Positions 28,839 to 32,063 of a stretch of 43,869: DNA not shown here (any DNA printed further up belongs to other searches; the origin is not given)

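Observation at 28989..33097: Peroxisome-style (MFE-2/SCPx-like) beta-oxidation pair: thiolase plus an SDR-(SCP2)x3-hydratase-2 megaprotein with permuted domain order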

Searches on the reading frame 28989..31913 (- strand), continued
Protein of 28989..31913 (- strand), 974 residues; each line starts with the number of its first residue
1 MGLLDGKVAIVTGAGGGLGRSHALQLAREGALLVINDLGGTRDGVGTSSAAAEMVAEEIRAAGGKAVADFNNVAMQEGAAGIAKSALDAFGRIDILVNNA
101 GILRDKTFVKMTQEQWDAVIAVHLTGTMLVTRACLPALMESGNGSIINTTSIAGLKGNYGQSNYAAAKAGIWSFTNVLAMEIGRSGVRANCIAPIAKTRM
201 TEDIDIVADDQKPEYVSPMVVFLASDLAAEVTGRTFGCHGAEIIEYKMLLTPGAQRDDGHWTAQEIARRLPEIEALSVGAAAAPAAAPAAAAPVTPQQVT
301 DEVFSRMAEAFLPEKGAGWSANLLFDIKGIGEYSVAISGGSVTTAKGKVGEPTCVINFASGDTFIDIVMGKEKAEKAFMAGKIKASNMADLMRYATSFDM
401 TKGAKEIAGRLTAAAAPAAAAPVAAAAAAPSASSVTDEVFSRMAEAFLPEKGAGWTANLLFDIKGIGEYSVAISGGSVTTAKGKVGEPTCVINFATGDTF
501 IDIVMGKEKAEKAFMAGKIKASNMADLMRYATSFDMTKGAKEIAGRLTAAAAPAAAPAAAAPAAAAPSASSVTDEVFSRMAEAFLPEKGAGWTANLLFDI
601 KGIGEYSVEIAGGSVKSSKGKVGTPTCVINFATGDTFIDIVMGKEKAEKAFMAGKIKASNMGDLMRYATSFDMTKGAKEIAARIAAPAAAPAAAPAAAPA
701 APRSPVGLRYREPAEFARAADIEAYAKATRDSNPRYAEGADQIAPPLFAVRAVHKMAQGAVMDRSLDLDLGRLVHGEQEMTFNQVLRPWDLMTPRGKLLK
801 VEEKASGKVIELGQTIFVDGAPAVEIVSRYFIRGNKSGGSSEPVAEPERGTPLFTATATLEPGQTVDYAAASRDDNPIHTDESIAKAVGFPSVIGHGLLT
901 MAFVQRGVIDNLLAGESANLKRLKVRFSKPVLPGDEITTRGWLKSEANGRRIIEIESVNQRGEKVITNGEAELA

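Call 11: find_homologous_proteins(query=window:28989-31913:-, max_evalue=1e-10)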
Query window:28989-31913:- (974 aa): 1757 proteins with E <= 1e-10 among 8000 candidates; the best 120 are listed.
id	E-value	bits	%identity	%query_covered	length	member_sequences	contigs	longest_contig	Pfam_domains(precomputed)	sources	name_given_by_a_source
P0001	0.0e+0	1713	96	57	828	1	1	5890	PF08659.17,PF13452.12,PF22622.3,PF13561.13,PF02036.23,PF01575.26,PF00106.32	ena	-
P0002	0.0e+0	1450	94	42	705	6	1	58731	PF08659.17,PF13452.12,PF22622.3,PF13561.13,PF02036.23,PF01575.26,PF00106.32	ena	-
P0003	0.0e+0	1082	52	70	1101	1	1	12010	PF08659.17,PF14864.12,PF13530.12,PF13452.12,PF22622.3,PF13561.13,PF17844.7,PF02036.23,PF01575.26,PF00106.32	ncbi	-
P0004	0.0e+0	1051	46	69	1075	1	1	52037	PF08659.17,PF14864.12,PF13530.12,PF13452.12,PF22622.3,PF13561.13,PF01302.32,PF02036.23,PF01575.26,PF21683.4,PF00106.32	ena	-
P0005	0.0e+0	1017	45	70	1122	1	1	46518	PF08659.17,PF14864.12,PF13452.12,PF22622.3,PF13561.13,PF17844.7,PF02036.23,PF01575.26,PF00106.32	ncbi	ncbi:MAG: SDR family NAD(P)-dependent oxidoreductase [Myxococcota bacterium]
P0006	1.9e-283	961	50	70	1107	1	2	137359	PF08659.17,PF13530.12,PF13452.12,PF22622.3,PF13561.13,PF17844.7,PF02036.23,PF01575.26,PF00106.32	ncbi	ncbi:MAG: SDR family NAD(P)-dependent oxidoreductase [Planctomycetota bacterium]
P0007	1.9e-282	958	48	55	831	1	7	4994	PF08659.17,PF14864.12,PF13452.12,PF22622.3,PF13561.13,PF02036.23,PF01575.26,PF00106.32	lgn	-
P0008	3.0e-281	954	44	69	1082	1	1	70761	PF08659.17,PF13452.12,PF22622.3,PF13561.13,PF02036.23,PF01575.26,PF00106.32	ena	-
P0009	1.3e-280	952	49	70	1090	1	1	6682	PF08659.17,PF13530.12,PF13452.12,PF22622.3,PF13561.13,PF17844.7,PF02036.23,PF01575.26,PF00106.32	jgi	jgi:NAD(P)-dependent dehydrogenase (short-subunit alcohol dehydrogenase family)/putative sterol carr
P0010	1.3e-272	926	47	70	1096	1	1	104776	PF08659.17,PF14864.12,PF13530.12,PF13452.12,PF22622.3,PF13561.13,PF17844.7,PF02036.23,PF01575.26,PF00106.32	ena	-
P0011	1.7e-267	909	47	100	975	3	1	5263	PF08659.17,PF13530.12,PF13452.12,PF22622.3,PF13561.13,PF17844.7,PF02036.23,PF01575.26,PF00106.32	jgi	-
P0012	6.2e-267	907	49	55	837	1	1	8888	PF08659.17,PF13452.12,PF22622.3,PF13561.13,PF02036.23,PF01575.26,PF00106.32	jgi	jgi:NAD(P)-dependent dehydrogenase (short-subunit alcohol dehydrogenase family)/acyl dehydratase/put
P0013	9.5e-263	893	45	69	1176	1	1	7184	PF08659.17,PF13530.12,PF13452.12,PF22622.3,PF13561.13,PF17844.7,PF02036.23,PF01575.26,PF00106.32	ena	-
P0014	4.6e-256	871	45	100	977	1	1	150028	PF08659.17,PF14864.12,PF13530.12,PF13452.12,PF13561.13,PF17844.7,PF02036.23,PF01575.26,PF00106.32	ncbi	-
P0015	4.8e-256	871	46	100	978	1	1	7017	PF08659.17,PF14864.12,PF13530.12,PF13452.12,PF22622.3,PF13561.13,PF17844.7,PF02036.23,PF01575.26,PF00106.32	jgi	jgi:NAD(P)-dependent dehydrogenase (short-subunit alcohol dehydrogenase family)/acyl dehydratase/put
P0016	2.3e-255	868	45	100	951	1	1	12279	PF08659.17,PF14864.12,PF13530.12,PF13452.12,PF22622.3,PF13561.13,PF02036.23,PF01575.26,PF00106.32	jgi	jgi:NAD(P)-dependent dehydrogenase (short-subunit alcohol dehydrogenase family)/acyl dehydratase/put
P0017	1.1e-252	860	45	100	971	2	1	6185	PF08659.17,PF13452.12,PF22622.3,PF13561.13,PF17844.7,PF02036.23,PF01575.26,PF00106.32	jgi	jgi:NAD(P)-dependent dehydrogenase (short-subunit alcohol dehydrogenase family)/acyl dehydratase/put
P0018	1.3e-249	849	47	57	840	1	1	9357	PF08659.17,PF13452.12,PF22622.3,PF13561.13,PF02036.23,PF01575.26,PF00106.32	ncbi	-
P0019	6.9e-248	844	45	100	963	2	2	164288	PF08659.17,PF13452.12,PF22622.3,PF13561.13,PF02036.23,PF01575.26,PF00106.32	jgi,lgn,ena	-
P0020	1.1e-247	843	45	100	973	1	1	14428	PF08659.17,PF14864.12,PF13452.12,PF22622.3,PF13561.13,PF17844.7,PF02036.23,PF01575.26,PF00106.32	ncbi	-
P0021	1.1e-247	843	44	100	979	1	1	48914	PF08659.17,PF14864.12,PF13530.12,PF13452.12,PF22622.3,PF13561.13,PF17844.7,PF02036.23,PF01575.26,PF00106.32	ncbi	-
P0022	1.1e-245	836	44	100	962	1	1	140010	PF08659.17,PF13452.12,PF22622.3,PF13561.13,PF02036.23,PF01575.26,PF00106.32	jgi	jgi:NAD(P)-dependent dehydrogenase (short-subunit alcohol dehydrogenase family)/acyl dehydratase/put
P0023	2.3e-244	832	49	56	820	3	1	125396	PF08659.17,PF14864.12,PF13452.12,PF22622.3,PF13561.13,PF02036.23,PF01575.26,PF00106.32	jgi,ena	jgi:NAD(P)-dependent dehydrogenase (short-subunit alcohol dehydrogenase family)/acyl dehydratase/put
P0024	1.1e-243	830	45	100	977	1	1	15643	PF08659.17,PF14864.12,PF13452.12,PF22622.3,PF13561.13,PF02036.23,PF01575.26,PF00106.32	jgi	jgi:NAD(P)-dependent dehydrogenase (short-subunit alcohol dehydrogenase family)/acyl dehydratase/put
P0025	1.5e-243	829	44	100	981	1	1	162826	PF08659.17,PF13452.12,PF22622.3,PF13561.13,PF17844.7,PF02036.23,PF01575.26,PF00106.32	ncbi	-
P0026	1.8e-243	829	42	100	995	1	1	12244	PF08659.17,PF14864.12,PF13530.12,PF13452.12,PF22622.3,PF13561.13,PF17844.7,PF02036.23,PF01575.26,PF00106.32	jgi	jgi:NAD(P)-dependent dehydrogenase (short-subunit alcohol dehydrogenase family)/acyl dehydratase/put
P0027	3.5e-243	828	60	42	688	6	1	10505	PF08659.17,PF13452.12,PF13561.13,PF02036.23,PF01575.26,PF00106.32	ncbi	-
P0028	9.3e-243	827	44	55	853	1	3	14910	PF08659.17,PF13452.12,PF22622.3,PF13561.13,PF02036.23,PF01575.26,PF00106.32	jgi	jgi:NAD(P)-dependent dehydrogenase (short-subunit alcohol dehydrogenase family)/acyl dehydratase/put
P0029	3.9e-241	821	45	97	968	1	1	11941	PF08659.17,PF13530.12,PF13452.12,PF22622.3,PF13561.13,PF02036.23,PF01575.26,PF00106.32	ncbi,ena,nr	ncbi:MAG: SDR family NAD(P)-dependent oxidoreductase [Planctomycetes bacterium]|nr:SDR family NAD(P)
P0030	2.5e-238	812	47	55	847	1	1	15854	PF08659.17,PF13452.12,PF22622.3,PF13561.13,PF02036.23,PF01575.26,PF00106.32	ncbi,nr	ncbi:MAG: SDR family NAD(P)-dependent oxidoreductase [Planctomycetes bacterium]|nr:SDR family NAD(P)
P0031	4.2e-238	811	48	56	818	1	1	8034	PF08659.17,PF13452.12,PF22622.3,PF13561.13,PF02036.23,PF01575.26,PF00106.32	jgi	jgi:NAD(P)-dependent dehydrogenase (short-subunit alcohol dehydrogenase family)/acyl dehydratase/put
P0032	8.5e-236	804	51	55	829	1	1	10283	PF08659.17,PF14864.12,PF13452.12,PF22622.3,PF13561.13,PF02036.23,PF01575.26,PF00106.32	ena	-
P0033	2.4e-233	796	44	100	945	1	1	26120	PF08659.17,PF13452.12,PF13561.13,PF02036.23,PF01575.26,PF00106.32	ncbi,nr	ncbi:MAG: SDR family NAD(P)-dependent oxidoreductase [Planctomycetes bacterium]|nr:SDR family NAD(P)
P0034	1.7e-232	793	52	45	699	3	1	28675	PF08659.17,PF13452.12,PF22622.3,PF13561.13,PF02036.23,PF01575.26,PF00106.32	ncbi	-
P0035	2.1e-232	792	44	72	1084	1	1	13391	PF08659.17,PF14864.12,PF13452.12,PF22622.3,PF13561.13,PF17844.7,PF02036.23,PF01575.26,PF00106.32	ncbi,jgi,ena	-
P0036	2.5e-232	792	46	56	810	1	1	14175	PF08659.17,PF14864.12,PF13452.12,PF22622.3,PF13561.13,PF02036.23,PF01575.26,PF00106.32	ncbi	-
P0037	1.7e-230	786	46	56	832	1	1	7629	PF08659.17,PF14864.12,PF13452.12,PF13561.13,PF02036.23,PF01575.26,PF00106.32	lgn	-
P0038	5.2e-230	785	48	55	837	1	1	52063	PF08659.17,PF13452.12,PF22622.3,PF13561.13,PF02036.23,PF01575.26,PF00106.32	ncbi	-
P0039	1.1e-229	783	53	43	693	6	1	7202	PF08659.17,PF13452.12,PF13561.13,PF02036.23,PF01575.26,PF00106.32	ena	-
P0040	1.3e-229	783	49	58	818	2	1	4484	PF08659.17,PF13452.12,PF22622.3,PF13561.13,PF02036.23,PF01575.26,PF00106.32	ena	-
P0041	3.6e-229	782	50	46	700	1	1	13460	PF08659.17,PF13452.12,PF22622.3,PF13561.13,PF02036.23,PF01575.26,PF00106.32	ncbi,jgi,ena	-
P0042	4.5e-229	781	50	55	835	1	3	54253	PF08659.17,PF13452.12,PF22622.3,PF13561.13,PF02036.23,PF01575.26,PF00106.32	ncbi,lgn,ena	-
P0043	4.7e-229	781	42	100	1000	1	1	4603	PF08659.17,PF14864.12,PF13530.12,PF13452.12,PF13561.13,PF02036.23,PF01575.26,PF00106.32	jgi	-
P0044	1.4e-228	780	50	56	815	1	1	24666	PF08659.17,PF13452.12,PF22622.3,PF13561.13,PF02036.23,PF01575.26,PF00106.32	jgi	jgi:NAD(P)-dependent dehydrogenase (short-subunit alcohol dehydrogenase family)/acyl dehydratase/put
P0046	4.8e-227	775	51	55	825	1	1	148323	PF08659.17,PF14864.12,PF13452.12,PF13561.13,PF02036.23,PF01575.26,PF00106.32,PF03061.29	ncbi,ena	-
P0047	5.0e-227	775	45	55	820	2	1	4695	PF08659.17,PF13452.12,PF22622.3,PF13561.13,PF02036.23,PF01575.26,PF00106.32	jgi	jgi:NAD(P)-dependent dehydrogenase (short-subunit alcohol dehydrogenase family)/acyl dehydratase/put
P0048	5.5e-227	774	41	100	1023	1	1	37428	PF08659.17,PF14864.12,PF13452.12,PF13561.13,PF17844.7,PF02036.23,PF01575.26,PF00106.32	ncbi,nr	ncbi:MAG: SDR family NAD(P)-dependent oxidoreductase [Planctomycetes bacterium]|nr:SDR family NAD(P)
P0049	5.4e-226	771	50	56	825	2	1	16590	PF08659.17,PF13452.12,PF13561.13,PF02036.23,PF01575.26,PF00106.32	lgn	-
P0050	7.1e-225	768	45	55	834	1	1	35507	PF08659.17,PF14864.12,PF13452.12,PF13561.13,PF02036.23,PF01575.26,PF00106.32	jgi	jgi:NAD(P)-dependent dehydrogenase (short-subunit alcohol dehydrogenase family)/acyl dehydratase/put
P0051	1.5e-224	766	62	44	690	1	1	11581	PF08659.17,PF13452.12,PF22622.3,PF13561.13,PF02036.23,PF01575.26,PF00106.32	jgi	jgi:NAD(P)-dependent dehydrogenase (short-subunit alcohol dehydrogenase family)/acyl dehydratase/put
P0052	3.1e-224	765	43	100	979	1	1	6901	PF08659.17,PF13452.12,PF22622.3,PF13561.13,PF17844.7,PF02036.23,PF01575.26,PF00106.32,PF03061.29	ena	-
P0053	3.5e-224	765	49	56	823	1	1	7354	PF08659.17,PF14864.12,PF13452.12,PF22622.3,PF13561.13,PF02036.23,PF01575.26,PF00106.32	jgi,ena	-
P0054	1.1e-221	757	48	55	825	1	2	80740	PF08659.17,PF14864.12,PF13452.12,PF22622.3,PF13561.13,PF02036.23,PF01575.26,PF00106.32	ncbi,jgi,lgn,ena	-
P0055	1.5e-220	753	41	100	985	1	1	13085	PF08659.17,PF13452.12,PF22622.3,PF13561.13,PF17844.7,PF02036.23,PF01575.26,PF00106.32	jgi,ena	-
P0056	8.9e-220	751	47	57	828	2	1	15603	PF08659.17,PF13452.12,PF22622.3,PF13561.13,PF02036.23,PF01575.26,PF00106.32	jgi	-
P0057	3.3e-218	745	47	58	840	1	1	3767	PF08659.17,PF14864.12,PF13452.12,PF22622.3,PF13561.13,PF02036.23,PF01575.26,PF00106.32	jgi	jgi:NAD(P)-dependent dehydrogenase (short-subunit alcohol dehydrogenase family)/acyl dehydratase/put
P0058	1.2e-217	744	44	59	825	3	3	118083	PF08659.17,PF13452.12,PF13561.13,PF02036.23,PF01575.26,PF00106.32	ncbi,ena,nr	ncbi:MAG: SDR family NAD(P)-dependent oxidoreductase [Proteobacteria bacterium]|nr:SDR family NAD(P)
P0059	2.3e-217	743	41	100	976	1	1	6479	PF08659.17,PF13452.12,PF22622.3,PF13561.13,PF17844.7,PF02036.23,PF01575.26,PF00106.32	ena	-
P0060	5.5e-217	741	47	55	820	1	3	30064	PF08659.17,PF13452.12,PF22622.3,PF13561.13,PF02036.23,PF01575.26,PF00106.32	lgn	-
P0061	6.6e-217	741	45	55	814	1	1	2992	PF08659.17,PF13452.12,PF22622.3,PF13561.13,PF02036.23,PF01575.26,PF00106.32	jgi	jgi:NAD(P)-dependent dehydrogenase (short-subunit alcohol dehydrogenase family)/acyl dehydratase/put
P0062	8.4e-217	741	49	55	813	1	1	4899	PF08659.17,PF13452.12,PF22622.3,PF13561.13,PF02036.23,PF01575.26,PF00106.32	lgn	-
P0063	1.4e-216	740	46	55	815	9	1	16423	PF08659.17,PF14864.12,PF13452.12,PF22622.3,PF13561.13,PF02036.23,PF01575.26,PF00106.32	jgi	jgi:NAD(P)-dependent dehydrogenase (short-subunit alcohol dehydrogenase family)/acyl dehydratase/put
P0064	4.1e-216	739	48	55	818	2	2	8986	PF08659.17,PF13452.12,PF22622.3,PF13561.13,PF02036.23,PF01575.26,PF00106.32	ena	-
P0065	6.9e-216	738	48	55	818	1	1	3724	PF08659.17,PF13452.12,PF22622.3,PF13561.13,PF02036.23,PF01575.26,PF00106.32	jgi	jgi:NAD(P)-dependent dehydrogenase (short-subunit alcohol dehydrogenase family)/acyl dehydratase/put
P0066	1.1e-215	737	48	56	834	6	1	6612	PF08659.17,PF14864.12,PF13452.12,PF13561.13,PF02036.23,PF01575.26,PF00106.32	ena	-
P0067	1.2e-214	734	60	43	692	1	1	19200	PF08659.17,PF13452.12,PF22622.3,PF13561.13,PF02036.23,PF01575.26,PF00106.32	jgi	-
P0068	6.8e-214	731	39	82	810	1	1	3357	PF08659.17,PF14864.12,PF13452.12,PF13561.13,PF02036.23,PF01575.26,PF00106.32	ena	-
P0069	1.6e-213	730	39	84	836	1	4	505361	PF08659.17,PF14864.12,PF13452.12,PF13561.13,PF02036.23,PF01575.26,PF00106.32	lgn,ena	-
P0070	3.3e-213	729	47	56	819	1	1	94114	PF08659.17,PF13452.12,PF22622.3,PF13561.13,PF02036.23,PF01575.26,PF00106.32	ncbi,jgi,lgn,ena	-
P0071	3.5e-213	729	45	55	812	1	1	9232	PF08659.17,PF14864.12,PF13452.12,PF22622.3,PF13561.13,PF02036.23,PF01575.26,PF00106.32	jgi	jgi:NAD(P)-dependent dehydrogenase (short-subunit alcohol dehydrogenase family)/acyl dehydratase/put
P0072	6.0e-213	728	51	41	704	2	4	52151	PF08659.17,PF13452.12,PF22622.3,PF13561.13,PF02036.23,PF01575.26,PF00106.32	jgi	jgi:NAD(P)-dependent dehydrogenase (short-subunit alcohol dehydrogenase family)/acyl dehydratase/put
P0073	1.3e-212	727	45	55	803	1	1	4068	PF08659.17,PF14864.12,PF13452.12,PF22622.3,PF13561.13,PF02036.23,PF01575.26,PF00106.32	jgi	jgi:NAD(P)-dependent dehydrogenase (short-subunit alcohol dehydrogenase family)/acyl dehydratase/put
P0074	8.6e-212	724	41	100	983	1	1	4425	PF08659.17,PF13452.12,PF13561.13,PF02036.23,PF01575.26,PF00106.32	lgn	-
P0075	1.7e-211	723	46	58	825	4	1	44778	PF08659.17,PF13452.12,PF22622.3,PF13561.13,PF02036.23,PF01575.26,PF00106.32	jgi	jgi:NAD(P)-dependent dehydrogenase (short-subunit alcohol dehydrogenase family)/acyl dehydratase/put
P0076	1.8e-211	723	47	56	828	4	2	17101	PF08659.17,PF14864.12,PF13452.12,PF22622.3,PF13561.13,PF02036.23,PF01575.26,PF00106.32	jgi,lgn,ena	jgi:NAD(P)-dependent dehydrogenase (short-subunit alcohol dehydrogenase family)/acyl dehydratase/put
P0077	1.8e-211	723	48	56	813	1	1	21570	PF08659.17,PF14864.12,PF13452.12,PF13561.13,PF02036.23,PF01575.26,PF00106.32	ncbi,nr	ncbi:MAG: SDR family NAD(P)-dependent oxidoreductase [Myxococcota bacterium]|nr:SDR family NAD(P)-de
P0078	5.3e-211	722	53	42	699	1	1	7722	PF08659.17,PF13452.12,PF22622.3,PF13561.13,PF02036.23,PF01575.26,PF00106.32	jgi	-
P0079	1.7e-210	720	50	55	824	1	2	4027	PF08659.17,PF13452.12,PF13561.13,PF02036.23,PF01575.26,PF00106.32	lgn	-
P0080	8.6e-210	718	40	100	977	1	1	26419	PF08659.17,PF13452.12,PF13561.13,PF02036.23,PF01575.26,PF00106.32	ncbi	-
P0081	3.8e-209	715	47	56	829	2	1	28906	PF08659.17,PF13452.12,PF22622.3,PF13561.13,PF02036.23,PF01575.26,PF00106.32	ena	-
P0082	5.6e-209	715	51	46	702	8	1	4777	PF08659.17,PF13452.12,PF22622.3,PF13561.13,PF02036.23,PF01575.26,PF00106.32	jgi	jgi:NAD(P)-dependent dehydrogenase (short-subunit alcohol dehydrogenase family)/acyl dehydratase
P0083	3.0e-208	713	46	55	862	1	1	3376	PF08659.17,PF13452.12,PF22622.3,PF13561.13,PF02036.23,PF01575.26,PF00106.32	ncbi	-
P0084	9.0e-208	711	45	55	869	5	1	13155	PF08659.17,PF13452.12,PF22622.3,PF13561.13,PF02036.23,PF01575.26,PF00106.32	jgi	jgi:NAD(P)-dependent dehydrogenase (short-subunit alcohol dehydrogenase family)/acyl dehydratase/put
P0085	2.0e-207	710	45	55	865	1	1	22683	PF08659.17,PF13452.12,PF13561.13,PF02036.23,PF01575.26,PF00106.32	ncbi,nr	ncbi:MAG: SDR family NAD(P)-dependent oxidoreductase [Nitrospinae bacterium]|nr:SDR family NAD(P)-de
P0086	6.9e-207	708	47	55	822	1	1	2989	PF08659.17,PF13452.12,PF22622.3,PF13561.13,PF02036.23,PF01575.26,PF00106.32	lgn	-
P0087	2.9e-206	706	47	55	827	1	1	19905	PF08659.17,PF13452.12,PF22622.3,PF13561.13,PF02036.23,PF01575.26,PF00106.32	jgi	jgi:NAD(P)-dependent dehydrogenase (short-subunit alcohol dehydrogenase family)/acyl dehydratase/put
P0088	1.1e-205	704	47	55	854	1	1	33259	PF08659.17,PF14864.12,PF13452.12,PF22622.3,PF13561.13,PF02036.23,PF01575.26,PF00106.32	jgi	jgi:NAD(P)-dependent dehydrogenase (short-subunit alcohol dehydrogenase family)/acyl dehydratase/put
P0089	4.9e-205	702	47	57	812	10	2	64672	PF08659.17,PF14864.12,PF13452.12,PF22622.3,PF13561.13,PF02036.23,PF01575.26,PF00106.32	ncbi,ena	-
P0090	2.7e-204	699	45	55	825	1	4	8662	PF08659.17,PF13452.12,PF13561.13,PF02036.23,PF01575.26,PF00106.32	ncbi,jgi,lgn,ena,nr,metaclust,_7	ncbi:MAG TPA: hypothetical protein DIU15_08330 [Deltaproteobacteria bacterium]|nr:hypothetical prote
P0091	2.8e-204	699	47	55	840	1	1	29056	PF08659.17,PF13452.12,PF22622.3,PF13561.13,PF02036.23,PF01575.26,PF00106.32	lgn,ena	-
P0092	6.8e-204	698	40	100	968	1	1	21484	PF08659.17,PF14864.12,PF13452.12,PF22622.3,PF13561.13,PF02036.23,PF01575.26,PF00106.32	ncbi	-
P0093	3.4e-203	696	47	55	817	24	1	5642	PF08659.17,PF13452.12,PF22622.3,PF13561.13,PF02036.23,PF01575.26,PF00106.32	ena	-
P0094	6.2e-203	695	38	56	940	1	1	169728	PF08659.17,PF14864.12,PF13452.12,PF22622.3,PF13561.13,PF02036.23,PF01575.26,PF00106.32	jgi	-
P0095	1.5e-201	690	46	55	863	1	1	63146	PF08659.17,PF14864.12,PF13452.12,PF22622.3,PF13561.13,PF02036.23,PF01575.26,PF00106.32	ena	-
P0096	2.1e-201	690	47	56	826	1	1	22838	PF08659.17,PF13452.12,PF13561.13,PF02036.23,PF01575.26,PF00106.32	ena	-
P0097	5.6e-200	685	45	55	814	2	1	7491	PF08659.17,PF13452.12,PF13561.13,PF02036.23,PF01575.26,PF00106.32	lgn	-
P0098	1.3e-199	684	39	100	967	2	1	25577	PF08659.17,PF14864.12,PF13452.12,PF13561.13,PF02036.23,PF01575.26,PF00106.32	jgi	jgi:NAD(P)-dependent dehydrogenase (short-subunit alcohol dehydrogenase family)/putative sterol carr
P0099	2.5e-199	683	49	55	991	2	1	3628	PF08659.17,PF13452.12,PF13561.13,PF02036.23,PF01575.26,PF00106.32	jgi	-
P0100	4.9e-199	682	43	55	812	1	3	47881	PF08659.17,PF13452.12,PF22622.3,PF13561.13,PF02036.23,PF01575.26,PF00106.32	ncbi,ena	-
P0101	1.9e-198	680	53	41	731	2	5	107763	PF08659.17,PF13452.12,PF22622.3,PF13561.13,PF02036.23,PF01575.26,PF00106.32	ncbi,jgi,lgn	jgi:NAD(P)-dependent dehydrogenase (short-subunit alcohol dehydrogenase family)/acyl dehydratase/put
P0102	2.6e-198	680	52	44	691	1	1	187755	PF08659.17,PF13452.12,PF22622.3,PF13561.13,PF02036.23,PF01575.26,PF00106.32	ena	-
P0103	1.3e-197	677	45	57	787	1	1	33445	PF08659.17,PF14864.12,PF13452.12,PF22622.3,PF13561.13,PF02036.23,PF01575.26,PF00106.32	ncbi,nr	ncbi:MAG: SDR family NAD(P)-dependent oxidoreductase [Planctomycetes bacterium]|nr:SDR family NAD(P)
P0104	1.5e-197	677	51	43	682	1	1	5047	PF08659.17,PF13452.12,PF13561.13,PF02036.23,PF01575.26,PF00106.32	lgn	-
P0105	2.1e-197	677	46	55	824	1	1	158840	PF08659.17,PF14864.12,PF13452.12,PF22622.3,PF13561.13,PF17844.7,PF02036.23,PF01575.26,PF00106.32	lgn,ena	-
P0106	3.9e-197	676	46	55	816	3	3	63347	PF08659.17,PF13452.12,PF22622.3,PF13561.13,PF02036.23,PF01575.26,PF00106.32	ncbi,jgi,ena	-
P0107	5.4e-197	675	45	55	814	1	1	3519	PF08659.17,PF13452.12,PF22622.3,PF13561.13,PF02036.23,PF01575.26,PF00106.32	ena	-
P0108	1.6e-196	674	46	55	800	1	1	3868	PF08659.17,PF13452.12,PF13561.13,PF02036.23,PF01575.26,PF00106.32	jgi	-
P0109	2.3e-196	673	44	55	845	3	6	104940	PF08659.17,PF13452.12,PF13561.13,PF02036.23,PF01575.26,PF00106.32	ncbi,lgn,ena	-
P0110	7.5e-196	671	45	59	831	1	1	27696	PF08659.17,PF13452.12,PF13561.13,PF02036.23,PF01575.26,PF00106.32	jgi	jgi:NAD(P)-dependent dehydrogenase (short-subunit alcohol dehydrogenase family)/acyl dehydratase/put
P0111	2.7e-195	670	53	41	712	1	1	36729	PF08659.17,PF13452.12,PF22622.3,PF13561.13,PF02036.23,PF01575.26,PF00106.32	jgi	jgi:NAD(P)-dependent dehydrogenase (short-subunit alcohol dehydrogenase family)/acyl dehydratase/put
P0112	3.4e-195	669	38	100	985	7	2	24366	PF08659.17,PF14864.12,PF13452.12,PF22622.3,PF13561.13,PF02036.23,PF01575.26,PF00106.32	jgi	jgi:NAD(P)-dependent dehydrogenase (short-subunit alcohol dehydrogenase family)/putative sterol carr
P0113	3.8e-195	669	53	43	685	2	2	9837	PF08659.17,PF13452.12,PF22622.3,PF13561.13,PF02036.23,PF01575.26,PF00106.32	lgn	-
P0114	4.6e-195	669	50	41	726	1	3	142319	PF08659.17,PF13452.12,PF22622.3,PF13561.13,PF02036.23,PF01575.26,PF00106.32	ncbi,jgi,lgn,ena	-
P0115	6.6e-195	668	48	55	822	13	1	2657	PF08659.17,PF13452.12,PF22622.3,PF13561.13,PF02036.23,PF01575.26,PF00106.32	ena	-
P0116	8.4e-195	668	43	58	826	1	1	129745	PF08659.17,PF13530.12,PF13452.12,PF13561.13,PF02036.23,PF01575.26,PF00106.32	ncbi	-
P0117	8.1e-194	665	43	55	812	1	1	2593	PF08659.17,PF13452.12,PF13561.13,PF02036.23,PF01575.26,PF00106.32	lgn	-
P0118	1.2e-192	661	44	82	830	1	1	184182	PF08659.17,PF13530.12,PF13452.12,PF13561.13,PF02036.23,PF00106.32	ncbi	ncbi:MAG: SDR family NAD(P)-dependent oxidoreductase [Acidobacteriota bacterium]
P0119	2.5e-192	660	45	55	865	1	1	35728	PF08659.17,PF13452.12,PF22622.3,PF13561.13,PF02036.23,PF01575.26,PF00106.32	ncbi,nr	ncbi:MAG: SDR family NAD(P)-dependent oxidoreductase [Candidatus Schekmanbacteria bacterium]|nr:SDR 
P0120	4.8e-192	659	46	55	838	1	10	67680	PF08659.17,PF13452.12,PF22622.3,PF13561.13,PF02036.23,PF01575.26,PF00106.32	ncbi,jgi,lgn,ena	-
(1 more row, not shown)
